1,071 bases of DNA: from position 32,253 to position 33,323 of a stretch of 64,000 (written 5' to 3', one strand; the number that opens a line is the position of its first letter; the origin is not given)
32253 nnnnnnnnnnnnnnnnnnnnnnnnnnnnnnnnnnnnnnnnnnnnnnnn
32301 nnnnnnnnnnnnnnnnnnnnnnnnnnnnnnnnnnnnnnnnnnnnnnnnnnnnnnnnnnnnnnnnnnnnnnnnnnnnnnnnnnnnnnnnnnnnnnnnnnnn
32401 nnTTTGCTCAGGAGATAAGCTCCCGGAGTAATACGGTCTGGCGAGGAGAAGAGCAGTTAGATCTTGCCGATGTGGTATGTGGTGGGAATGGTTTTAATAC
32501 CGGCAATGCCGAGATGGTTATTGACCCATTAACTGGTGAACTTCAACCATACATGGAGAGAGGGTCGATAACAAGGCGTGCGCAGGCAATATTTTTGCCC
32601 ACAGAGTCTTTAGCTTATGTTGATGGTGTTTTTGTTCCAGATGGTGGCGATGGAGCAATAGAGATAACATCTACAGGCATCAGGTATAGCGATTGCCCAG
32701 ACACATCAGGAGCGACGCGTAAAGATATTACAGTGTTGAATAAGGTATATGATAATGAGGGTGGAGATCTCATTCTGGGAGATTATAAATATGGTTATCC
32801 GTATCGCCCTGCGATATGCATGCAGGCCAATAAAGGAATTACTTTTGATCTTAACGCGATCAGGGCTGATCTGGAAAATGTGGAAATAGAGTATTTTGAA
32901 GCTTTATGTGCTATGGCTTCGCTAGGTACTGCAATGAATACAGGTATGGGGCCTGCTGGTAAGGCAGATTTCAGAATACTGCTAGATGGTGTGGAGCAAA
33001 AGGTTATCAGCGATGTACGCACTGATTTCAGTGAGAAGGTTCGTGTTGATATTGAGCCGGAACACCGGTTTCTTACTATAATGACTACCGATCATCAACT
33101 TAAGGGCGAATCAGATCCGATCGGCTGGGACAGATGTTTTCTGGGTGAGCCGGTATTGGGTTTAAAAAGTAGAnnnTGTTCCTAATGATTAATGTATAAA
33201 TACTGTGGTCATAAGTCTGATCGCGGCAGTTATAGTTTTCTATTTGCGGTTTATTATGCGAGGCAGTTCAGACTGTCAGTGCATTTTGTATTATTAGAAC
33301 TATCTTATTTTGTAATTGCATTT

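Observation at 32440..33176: FecR anti-sigma factors carry a roughly 245-aa C-terminal domain with an NPCBM-like motif layout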

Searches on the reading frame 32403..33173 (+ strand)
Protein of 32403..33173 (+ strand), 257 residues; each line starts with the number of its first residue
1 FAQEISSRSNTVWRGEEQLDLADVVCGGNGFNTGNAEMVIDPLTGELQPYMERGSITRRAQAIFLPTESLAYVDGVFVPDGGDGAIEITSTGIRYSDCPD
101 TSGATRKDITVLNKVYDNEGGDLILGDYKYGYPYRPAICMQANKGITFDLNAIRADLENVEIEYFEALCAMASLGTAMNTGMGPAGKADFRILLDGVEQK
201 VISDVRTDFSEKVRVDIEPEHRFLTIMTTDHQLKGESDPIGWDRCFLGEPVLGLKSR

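Call 9: find_homologous_proteins(query=window:32403-33173:+, max_evalue=0.001)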
Query window:32403-33173:+ (257 aa): 23 proteins with E <= 0.001 among 466 candidates.
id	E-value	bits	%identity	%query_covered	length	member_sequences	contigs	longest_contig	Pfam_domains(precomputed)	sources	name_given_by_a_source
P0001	8.1e-30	122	35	100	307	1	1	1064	-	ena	-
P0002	5.5e-24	103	33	93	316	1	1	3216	PF08305.18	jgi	-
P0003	1.1e-23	102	36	75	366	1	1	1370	PF08305.18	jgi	jgi:hypothetical protein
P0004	7.1e-23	99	34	85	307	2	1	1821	-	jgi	jgi:hypothetical protein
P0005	2.7e-19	88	31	84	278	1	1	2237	-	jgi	jgi:hypothetical protein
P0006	3.2e-19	87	34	72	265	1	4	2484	-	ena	-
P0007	3.3e-19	87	32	100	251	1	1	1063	-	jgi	jgi:hypothetical protein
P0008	1.1e-16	79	32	94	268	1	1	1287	PF08305.18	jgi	jgi:hypothetical protein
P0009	1.5e-15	75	34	93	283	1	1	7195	PF08305.18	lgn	-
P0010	1.9e-15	75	34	90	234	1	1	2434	PF08305.18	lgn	-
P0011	2.9e-15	75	29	93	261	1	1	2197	PF08305.18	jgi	jgi:hypothetical protein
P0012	8.9e-15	73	33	95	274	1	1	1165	PF07589.17,PF08305.18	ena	-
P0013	5.6e-14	70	34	73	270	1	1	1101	PF07589.17,PF08305.18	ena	-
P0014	2.5e-13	68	32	83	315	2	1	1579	-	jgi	jgi:hypothetical protein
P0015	7.8e-12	63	29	87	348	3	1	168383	PF08305.18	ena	-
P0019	1.2e-10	59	29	93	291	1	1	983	PF08305.18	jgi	jgi:hypothetical protein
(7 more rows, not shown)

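Call 11: search_protein_families(library=pfam, alignment_id=A1, max_evalue=0.01)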
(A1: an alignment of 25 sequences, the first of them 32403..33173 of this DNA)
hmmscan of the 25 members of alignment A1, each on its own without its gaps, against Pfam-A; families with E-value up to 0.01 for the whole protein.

A. member 1, window:32403-33173:+ (257 aa): 0 families

B. families by the number of members that match (of 25 scanned): 3 families
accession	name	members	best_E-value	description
PF08305.17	NPCBM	19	1.5e-14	NPCBM/NEW2 domain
PF04773.18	FecR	5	1.6e-06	FecR protein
PF07589.16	PEP-CTERM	4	2.3e-06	PEP-CTERM motif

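Call 12: search_solved_structures(query=A1, max_evalue=10, show_alignments=3)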
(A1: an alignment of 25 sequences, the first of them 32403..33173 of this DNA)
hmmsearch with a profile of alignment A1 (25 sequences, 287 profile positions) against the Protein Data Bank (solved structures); distinct sequences matched with E-value up to 10: 7.
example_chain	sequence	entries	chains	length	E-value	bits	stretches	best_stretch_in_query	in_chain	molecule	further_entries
7js4_A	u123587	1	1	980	4.5e-14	55.6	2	142-262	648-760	F5/8 type C domain protein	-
2vmh_A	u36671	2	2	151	4.8e-05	25.9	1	134-255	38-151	FIBRONECTIN TYPE III DOMAIN PROTEIN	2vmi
2vmg_A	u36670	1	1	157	4.9e-05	25.9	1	132-255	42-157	FIBRONECTIN TYPE III DOMAIN PROTEIN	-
7jrm_A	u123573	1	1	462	0.013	18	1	164-254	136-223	F5/8 type C domain protein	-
7jrl_A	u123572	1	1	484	0.014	17.9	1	164-254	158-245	F5/8 type C domain protein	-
7cvq_A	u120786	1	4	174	0.41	13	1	24-67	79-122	Chimera of Nuclear transcription factor Y subunit C-3 and Zinc finger protein CONSTANS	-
7cvo_A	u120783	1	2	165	0.43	13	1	24-67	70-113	Chimera of Nuclear transcription factor Y subunit C-4 and Zinc finger protein CONSTANS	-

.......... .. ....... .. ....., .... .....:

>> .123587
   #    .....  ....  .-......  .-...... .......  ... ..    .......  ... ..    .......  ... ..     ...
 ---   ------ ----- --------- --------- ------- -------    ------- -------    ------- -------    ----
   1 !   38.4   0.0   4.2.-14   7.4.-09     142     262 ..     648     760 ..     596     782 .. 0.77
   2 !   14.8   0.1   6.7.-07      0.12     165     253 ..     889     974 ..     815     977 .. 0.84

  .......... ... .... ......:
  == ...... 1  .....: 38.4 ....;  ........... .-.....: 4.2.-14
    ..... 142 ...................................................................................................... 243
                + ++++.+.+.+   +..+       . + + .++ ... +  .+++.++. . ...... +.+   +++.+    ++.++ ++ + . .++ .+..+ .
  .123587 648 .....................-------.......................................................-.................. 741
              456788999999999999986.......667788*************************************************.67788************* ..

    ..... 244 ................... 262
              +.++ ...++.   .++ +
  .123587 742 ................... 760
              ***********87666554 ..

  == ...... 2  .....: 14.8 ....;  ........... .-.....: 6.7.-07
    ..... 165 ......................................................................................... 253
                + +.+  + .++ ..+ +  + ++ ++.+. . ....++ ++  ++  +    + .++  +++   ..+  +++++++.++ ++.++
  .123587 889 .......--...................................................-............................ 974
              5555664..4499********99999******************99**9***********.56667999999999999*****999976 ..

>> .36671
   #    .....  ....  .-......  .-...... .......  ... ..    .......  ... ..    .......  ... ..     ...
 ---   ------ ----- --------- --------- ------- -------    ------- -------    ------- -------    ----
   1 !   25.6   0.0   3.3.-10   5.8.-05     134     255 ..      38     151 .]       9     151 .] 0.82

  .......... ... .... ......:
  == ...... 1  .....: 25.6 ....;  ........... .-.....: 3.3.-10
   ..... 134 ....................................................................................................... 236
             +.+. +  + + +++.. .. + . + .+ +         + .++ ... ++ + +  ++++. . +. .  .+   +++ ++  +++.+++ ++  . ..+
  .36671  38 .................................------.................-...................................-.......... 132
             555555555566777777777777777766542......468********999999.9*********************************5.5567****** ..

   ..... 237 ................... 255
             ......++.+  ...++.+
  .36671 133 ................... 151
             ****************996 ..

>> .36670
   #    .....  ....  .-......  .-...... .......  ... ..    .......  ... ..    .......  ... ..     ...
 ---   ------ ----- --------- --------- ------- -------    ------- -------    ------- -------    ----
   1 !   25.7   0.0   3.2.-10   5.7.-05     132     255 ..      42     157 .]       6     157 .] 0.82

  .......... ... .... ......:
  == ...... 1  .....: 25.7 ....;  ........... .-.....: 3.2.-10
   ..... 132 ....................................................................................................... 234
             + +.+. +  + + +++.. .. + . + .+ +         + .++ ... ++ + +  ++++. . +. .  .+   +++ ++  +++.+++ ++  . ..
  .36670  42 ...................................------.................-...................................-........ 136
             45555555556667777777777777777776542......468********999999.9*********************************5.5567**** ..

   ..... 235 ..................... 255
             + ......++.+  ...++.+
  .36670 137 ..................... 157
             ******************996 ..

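Call 16: find_related_loci(query=A1, collection=genome_contigs, flank=8000)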
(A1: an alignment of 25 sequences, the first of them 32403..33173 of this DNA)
Query A1 (257 aa) in genome_contigs; peptide patterns used: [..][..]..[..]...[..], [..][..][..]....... (x = any residue, [..] = any of these).
591 stretches matched a pattern (row limit reached: there are more); 551 encode a relative of the query (tblastn E <= 1e-3); the best 80 are kept; 80 distinct loci.
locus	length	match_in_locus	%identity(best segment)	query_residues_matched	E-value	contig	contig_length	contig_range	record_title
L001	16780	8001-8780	60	1-256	3e-102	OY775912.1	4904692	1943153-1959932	MAG: Anaerohalosphaeraceae bacterium isolate 978f9c3d-91dc-4e11-95ec-8fa255ba7f00 genome assembly, chromosome: 1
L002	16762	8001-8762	56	1-257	9e-91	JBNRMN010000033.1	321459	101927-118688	MAG: Anaerohalosphaeraceae bacterium isolate UACH.ghe k127_2817, whole genome shotgun sequence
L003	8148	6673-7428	56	1-255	2e-89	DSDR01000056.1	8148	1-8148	MAG TPA_asm: Phycisphaerales bacterium isolate SpSt-1223 Ga0129302_1005452, whole genome shotgun sequence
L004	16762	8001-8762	53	1-257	3e-87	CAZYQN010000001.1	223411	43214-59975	MAG TPA_asm: uncultured Pirellulales bacterium isolate binchicken_co44_187 genome assembly, contig: NODE_49_length_22341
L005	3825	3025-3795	55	1-257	2e-87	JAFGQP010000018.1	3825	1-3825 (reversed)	MAG: Sedimentisphaerales bacterium isolate Zod_Metabat.769 k87_269570, whole genome shotgun sequence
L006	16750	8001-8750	54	1-257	4e-87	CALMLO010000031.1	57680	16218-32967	MAG TPA_asm: uncultured Phycisphaerales bacterium isolate SRR5007357_bin.132_CONCOCT_v1.1_MAG genome assembly, contig: E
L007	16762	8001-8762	52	1-257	5e-84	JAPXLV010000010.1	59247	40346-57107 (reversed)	MAG: Phycisphaerae bacterium isolate binned_ad_5.28 NODE_479_length_59247_cov_2.569469, whole genome shotgun sequence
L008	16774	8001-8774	53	1-257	2e-81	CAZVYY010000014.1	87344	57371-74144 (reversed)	MAG TPA_asm: uncultured Pirellulales bacterium isolate SRP216815_co1_117 genome assembly, contig: NODE_301_length_87344_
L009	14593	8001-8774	53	1-257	2e-80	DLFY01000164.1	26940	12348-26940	MAG TPA_asm: Phycisphaerales bacterium UBA7708 UBA7708_contig_3371, whole genome shotgun sequence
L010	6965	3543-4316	53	1-257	8e-80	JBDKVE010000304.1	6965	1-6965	MAG: Anaerohalosphaeraceae bacterium isolate 8_bin.82 c_000001697454, whole genome shotgun sequence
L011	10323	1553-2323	53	1-256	9e-78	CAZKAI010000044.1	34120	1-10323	MAG TPA_asm: uncultured Pirellulales bacterium isolate binchicken_co117_24 genome assembly, contig: NODE_2459_length_341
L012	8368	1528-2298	52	1-256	2e-76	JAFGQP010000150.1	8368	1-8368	MAG: Sedimentisphaerales bacterium isolate Zod_Metabat.769 k87_2269085, whole genome shotgun sequence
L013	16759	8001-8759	53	1-254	2e-75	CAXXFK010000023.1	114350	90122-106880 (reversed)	MAG: Sedimentisphaerales bacterium isolate b913d1aa-c6fb-43ae-b699-25cabd59f994 genome assembly, contig: contig_23, whol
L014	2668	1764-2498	37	17-254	3e-40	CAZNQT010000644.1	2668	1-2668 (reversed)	MAG TPA_asm: uncultured Pirellulales bacterium isolate SRP323688_co1_253 genome assembly, contig: NODE_49697_length_2668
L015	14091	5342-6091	36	1-254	8e-39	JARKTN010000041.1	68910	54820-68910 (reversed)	MAG: Anaerohalosphaeraceae bacterium isolate Seed_metabat.19 k141_902517, whole genome shotgun sequence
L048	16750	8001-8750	37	1-255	2e-31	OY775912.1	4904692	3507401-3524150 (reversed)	MAG: Anaerohalosphaeraceae bacterium isolate 978f9c3d-91dc-4e11-95ec-8fa255ba7f00 genome assembly, chromosome: 1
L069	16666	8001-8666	31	1-230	4e-29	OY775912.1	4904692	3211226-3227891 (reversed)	MAG: Anaerohalosphaeraceae bacterium isolate 978f9c3d-91dc-4e11-95ec-8fa255ba7f00 genome assembly, chromosome: 1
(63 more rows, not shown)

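Call 17: predict_structure(alignment_id=A1)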
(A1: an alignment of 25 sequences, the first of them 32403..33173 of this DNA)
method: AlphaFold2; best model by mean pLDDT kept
length: 257 residues; sequences in the alignment: 25
mean_pLDDT: 86.2   pTM: 0.88
mean pLDDT of the five models: 86.2, 85.8, 85.2, 85.2, 84.0
residues with pLDDT >= 90: 160; 70-90: 49; 50-70: 36; < 50: 12
segments of 3 or more residues with pLDDT < 50: 1-8, 12-14
pLDDT, mean of each block of 10 residues (from residue 1): 42 69 96 93 94 77 95 97 96 96 90 62 82 88 96 95 97 64 79 98 92 98 97 65 89 95
secondary structure, 60 per line:
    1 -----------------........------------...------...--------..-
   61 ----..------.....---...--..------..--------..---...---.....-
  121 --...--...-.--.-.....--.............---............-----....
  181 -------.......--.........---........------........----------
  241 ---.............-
elements in order: E18-20 H21-25 E38-40 E47-49 E73-77 E109-111 H115-119 E123-125 E128-130 E137-141 E144-149 H150-156 E160-171 H177-180 E188-194 E197-205 E209-216 E223-230 E244-256

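Call 20: search_protein_representatives(alignment_id=A1)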
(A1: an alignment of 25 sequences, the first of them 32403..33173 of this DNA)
Query: 25 sequences, 287 profile positions. Proteins with E-value up to 0.001 (for the whole library): 2782; up to 1e-10: 1993; up to 1e-30: 1391. The best 150 are listed.
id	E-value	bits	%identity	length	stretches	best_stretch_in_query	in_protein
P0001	9.1e-86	304.0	-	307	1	4-263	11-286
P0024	1.7e-85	303.1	-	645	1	5-258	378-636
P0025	3.6e-82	292.2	-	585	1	10-261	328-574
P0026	2.9e-81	289.2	-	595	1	7-262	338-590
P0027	6.8e-81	288.0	-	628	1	7-261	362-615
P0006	1.1e-80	287.3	-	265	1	20-285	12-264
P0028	3.5e-80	285.7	-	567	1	5-260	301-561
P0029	3.9e-80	285.5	-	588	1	5-262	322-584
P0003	8.8e-80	284.4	-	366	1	3-260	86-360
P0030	1.0e-79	284.2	-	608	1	7-263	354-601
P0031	2.5e-79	282.9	-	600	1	12-257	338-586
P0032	7.1e-79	281.4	-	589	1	12-264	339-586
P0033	8.7e-79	281.1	-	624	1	10-262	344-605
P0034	8.8e-79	281.1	-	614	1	5-259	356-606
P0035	2.1e-78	279.8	-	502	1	9-263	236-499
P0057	3.7e-75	269.2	-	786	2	9-191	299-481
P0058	4.0e-75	269.1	-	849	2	119-259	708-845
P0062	2.0e-74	266.8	-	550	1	11-267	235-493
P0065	3.9e-74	265.8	-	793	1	8-262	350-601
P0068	5.0e-74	265.5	-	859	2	11-189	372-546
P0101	3.6e-72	259.4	-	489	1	7-263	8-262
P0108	7.9e-72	258.3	-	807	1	9-261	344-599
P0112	9.6e-72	258.0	-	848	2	8-185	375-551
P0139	2.5e-70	253.3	-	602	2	129-258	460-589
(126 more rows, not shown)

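Call 22: fold_search(model_id=the predicted structure, library=pdb)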
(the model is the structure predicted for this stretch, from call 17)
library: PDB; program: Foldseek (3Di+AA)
matches with E <= 10: 1512; with E <= 0.001: 18
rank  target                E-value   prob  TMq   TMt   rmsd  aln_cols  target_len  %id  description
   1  2vmi                  2.9e-07  1.00  0.38  0.64   3.4       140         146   20  The structure of seleno-methionine labelled CBM51 from Clostridium perfringens GH95 (released 2008-02-19)
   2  2vmg                  3.2e-07  1.00  0.36  0.60   3.9       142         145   19  The structure of CBM51 from Clostridium perfringens GH95 in complex with methyl-galactose (released 2008-02-19)
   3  2vmh                  6.3e-07  1.00  0.38  0.64   3.3       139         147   22  The structure of CBM51 from Clostridium perfringens GH95 (released 2008-02-19)
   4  7jrl                  8.9e-07  1.00  0.39  0.23  13.4       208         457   10  The structure of CBM51-2 in complex with GlcNAc and INT domains from Clostridium perfringens ZmpB (released 2021-02-03)
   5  7jrm                  1.3e-06  1.00  0.39  0.23   3.5       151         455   10  The structure of CBM51-2 and INT domains from Clostridium perfringens ZmpB (released 2021-02-03)
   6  8pvs_A                1.7e-06  1.00  0.42  0.16   4.0       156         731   15  Targeting extended blood antigens by Akkermansia muciniphila enzymes unveils a missing link for generating universal d (released 2024-02-28)
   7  2ygm_B                4.6e-06  1.00  0.38  0.28   4.5       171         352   13  THE X-RAY CRYSTAL STRUCTURE OF TANDEM CBM51 MODULES OF SP3GH98, THE FAMILY 98 GLYCOSIDE HYDROLASE FROM STREPTOCOCCUS P (released 2011-06-22)
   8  2ygl_B                5.5e-06  1.00  0.39  0.29   4.9       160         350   16  The X-ray crystal structure of tandem CBM51 modules of Sp3GH98, the family 98 glycoside hydrolase from Streptococcus p (released 2011-06-22)
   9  2ygl_A                5.5e-06  1.00  0.38  0.29   4.8       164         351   15  The X-ray crystal structure of tandem CBM51 modules of Sp3GH98, the family 98 glycoside hydrolase from Streptococcus p (released 2011-06-22)
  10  2vng_B                1.1e-05  1.00  0.41  0.59   4.4       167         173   11  Family 51 carbohydrate binding module from a family 98 glycoside hydrolase produced by Clostridium perfringens in comp (released 2008-02-19)
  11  2vnr                  1.3e-05  1.00  0.41  0.58   7.3       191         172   12  Family 51 carbohydrate binding module from a family 98 glycoside hydrolase produced by Clostridium perfringens. (released 2008-02-19)
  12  2vng_A                4.7e-05  1.00  0.42  0.60   4.1       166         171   12  Family 51 carbohydrate binding module from a family 98 glycoside hydrolase produced by Clostridium perfringens in comp (released 2008-02-19)
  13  2y6k_A                5.8e-04  0.99  0.30  0.42   6.6       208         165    7  Xylotetraose bound to X-2 engineered mutated CBM4-2 Carbohydrate Binding Module from a Thermostable Rhodothermus marin (released 2012-03-07)
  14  8j3y_A                6.4e-04  1.00  0.28  0.19   5.3       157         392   10  Crystal structure of CBM6E E168Q in complex with oligosaccharides (released 2024-04-24)
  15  8j3x_A                6.8e-04  1.00  0.27  0.19   5.1       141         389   11  Crystal structure of CBM6E from Saccharophagus degradans (released 2024-04-24)
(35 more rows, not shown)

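Call 65: search_protein_families(library=pfam, proteins=[P0057, P0058, P0068, P0112, P0139, P0065, P0108, P0101, P0062], max_evalue=0.001)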
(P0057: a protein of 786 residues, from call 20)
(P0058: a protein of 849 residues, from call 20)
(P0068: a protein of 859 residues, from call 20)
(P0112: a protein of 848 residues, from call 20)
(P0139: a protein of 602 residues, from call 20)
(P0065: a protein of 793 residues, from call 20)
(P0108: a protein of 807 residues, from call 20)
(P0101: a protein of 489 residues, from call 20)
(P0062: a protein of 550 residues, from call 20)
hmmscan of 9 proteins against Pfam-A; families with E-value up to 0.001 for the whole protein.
P0057 (786 aa): 2 families
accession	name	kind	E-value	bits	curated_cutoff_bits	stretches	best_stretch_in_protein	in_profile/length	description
PF04773.18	FecR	-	3.1e-05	24.8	24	1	205-257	45-96/97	FecR protein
PF08305.17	NPCBM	-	0.00011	22.6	23.9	0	710-767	80-136/137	NPCBM/NEW2 domain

P0058 (849 aa): 2 families
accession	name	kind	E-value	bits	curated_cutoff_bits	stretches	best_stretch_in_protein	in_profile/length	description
PF08305.17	NPCBM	-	2.7e-07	31.1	23.9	1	734-840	42-136/137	NPCBM/NEW2 domain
PF04773.18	FecR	-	0.00019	22.2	24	1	291-331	58-97/97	FecR protein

P0068 (859 aa): 1 family
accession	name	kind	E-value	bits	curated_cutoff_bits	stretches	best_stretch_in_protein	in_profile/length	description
PF04773.18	FecR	-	0.00054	20.8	24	0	289-327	60-97/97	FecR protein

P0112 (848 aa): 2 families
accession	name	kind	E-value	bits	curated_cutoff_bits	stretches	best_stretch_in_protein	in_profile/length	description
PF08305.17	NPCBM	-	0.0002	21.8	23.9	0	782-843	76-136/137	NPCBM/NEW2 domain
PF04773.18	FecR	-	0.00086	20.1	24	0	296-335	60-97/97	FecR protein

P0139 (602 aa): 2 families
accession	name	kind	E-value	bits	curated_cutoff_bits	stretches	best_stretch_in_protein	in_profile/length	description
PF08305.17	NPCBM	-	3.2e-10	40.6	23.9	1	476-585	39-136/137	NPCBM/NEW2 domain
PF04773.18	FecR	-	1.3e-05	26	24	1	33-83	47-96/97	FecR protein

P0065 (793 aa): 2 families
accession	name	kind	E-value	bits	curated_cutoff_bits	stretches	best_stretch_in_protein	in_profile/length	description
PF08305.17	NPCBM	-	1e-07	32.5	23.9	1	487-593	42-136/137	NPCBM/NEW2 domain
PF04773.18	FecR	-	6.4e-06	27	24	1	259-310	43-97/97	FecR protein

P0108 (807 aa): 1 family
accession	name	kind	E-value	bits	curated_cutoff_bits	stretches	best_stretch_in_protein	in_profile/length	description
PF08305.17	NPCBM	-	2.4e-05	24.8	23.9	1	484-592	43-136/137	NPCBM/NEW2 domain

P0101 (489 aa): 1 family
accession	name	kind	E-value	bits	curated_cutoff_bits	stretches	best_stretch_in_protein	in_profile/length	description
PF08305.17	NPCBM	-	6.8e-07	29.8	23.9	1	154-253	41-136/137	NPCBM/NEW2 domain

P0062 (550 aa): 1 family
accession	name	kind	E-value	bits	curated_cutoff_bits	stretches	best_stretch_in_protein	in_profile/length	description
PF08305.17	NPCBM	-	2.8e-06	27.8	23.9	1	409-480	71-136/137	NPCBM/NEW2 domain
